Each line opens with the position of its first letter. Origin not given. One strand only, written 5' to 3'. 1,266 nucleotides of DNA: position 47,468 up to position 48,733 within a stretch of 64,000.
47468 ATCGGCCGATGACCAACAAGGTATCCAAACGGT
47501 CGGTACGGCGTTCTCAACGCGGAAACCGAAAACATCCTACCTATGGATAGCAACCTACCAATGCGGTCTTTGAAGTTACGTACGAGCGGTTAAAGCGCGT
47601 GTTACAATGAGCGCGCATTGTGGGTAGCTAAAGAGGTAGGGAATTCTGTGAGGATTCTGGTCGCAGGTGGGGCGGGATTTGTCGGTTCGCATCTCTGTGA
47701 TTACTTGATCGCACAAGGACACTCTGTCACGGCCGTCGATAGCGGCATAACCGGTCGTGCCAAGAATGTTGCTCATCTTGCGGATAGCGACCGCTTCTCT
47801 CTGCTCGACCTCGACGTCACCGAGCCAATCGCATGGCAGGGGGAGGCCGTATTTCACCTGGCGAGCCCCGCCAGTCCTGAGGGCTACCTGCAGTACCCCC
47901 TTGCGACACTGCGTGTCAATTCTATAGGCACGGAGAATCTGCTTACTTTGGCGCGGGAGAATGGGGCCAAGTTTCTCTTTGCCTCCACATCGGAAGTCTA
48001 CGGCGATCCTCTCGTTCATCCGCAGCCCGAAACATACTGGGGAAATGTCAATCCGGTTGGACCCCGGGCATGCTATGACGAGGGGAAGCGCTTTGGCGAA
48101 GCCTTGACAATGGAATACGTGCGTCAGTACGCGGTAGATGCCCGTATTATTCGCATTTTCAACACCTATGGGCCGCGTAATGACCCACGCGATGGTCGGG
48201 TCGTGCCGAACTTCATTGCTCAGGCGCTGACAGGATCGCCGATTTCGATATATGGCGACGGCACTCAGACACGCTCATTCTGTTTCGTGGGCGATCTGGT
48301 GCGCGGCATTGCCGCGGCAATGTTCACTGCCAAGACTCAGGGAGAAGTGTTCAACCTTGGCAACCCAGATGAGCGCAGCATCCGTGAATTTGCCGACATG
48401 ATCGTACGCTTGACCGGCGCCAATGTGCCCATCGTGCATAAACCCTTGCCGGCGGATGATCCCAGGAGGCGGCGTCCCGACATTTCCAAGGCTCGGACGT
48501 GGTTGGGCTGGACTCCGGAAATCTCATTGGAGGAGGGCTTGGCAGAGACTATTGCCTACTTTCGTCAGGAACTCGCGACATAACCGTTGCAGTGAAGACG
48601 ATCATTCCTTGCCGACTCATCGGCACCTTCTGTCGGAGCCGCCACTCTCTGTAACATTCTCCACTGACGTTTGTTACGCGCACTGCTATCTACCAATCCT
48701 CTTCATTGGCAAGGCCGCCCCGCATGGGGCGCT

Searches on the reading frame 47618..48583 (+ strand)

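Call 63: search_protein_families(library=pfam, proteins=[window:47618-48583:+], max_evalue=0.0001)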
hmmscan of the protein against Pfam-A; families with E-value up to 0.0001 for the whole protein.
window:47618-48583:+ (321 aa): 6 families
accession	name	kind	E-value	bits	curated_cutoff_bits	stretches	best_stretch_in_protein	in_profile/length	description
PF01370.27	Epimerase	-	1.1e-55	189.1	20.9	1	13-248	1-240/240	NAD dependent epimerase/dehydratase family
PF16363.11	GDP_Man_Dehyd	-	4.6e-51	174.7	27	1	14-311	1-332/332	GDP-mannose 4,6 dehydratase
PF04321.23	RmlD_sub_bind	-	1.7e-13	50.8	27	1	12-299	2-270/287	RmlD substrate binding domain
PF01073.25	3Beta_HSD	-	6.1e-09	35.7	22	1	14-229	1-223/280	3-beta hydroxysteroid dehydrogenase/isomerase family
PF02719.21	Polysacc_synt_2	-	1.2e-06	28.4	20.2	0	155-269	140-250/293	Polysaccharide biosynthesis protein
PF07993.18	NAD_binding_4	-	2.2e-05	24.2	20.1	0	76-195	90-216/258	Male sterility protein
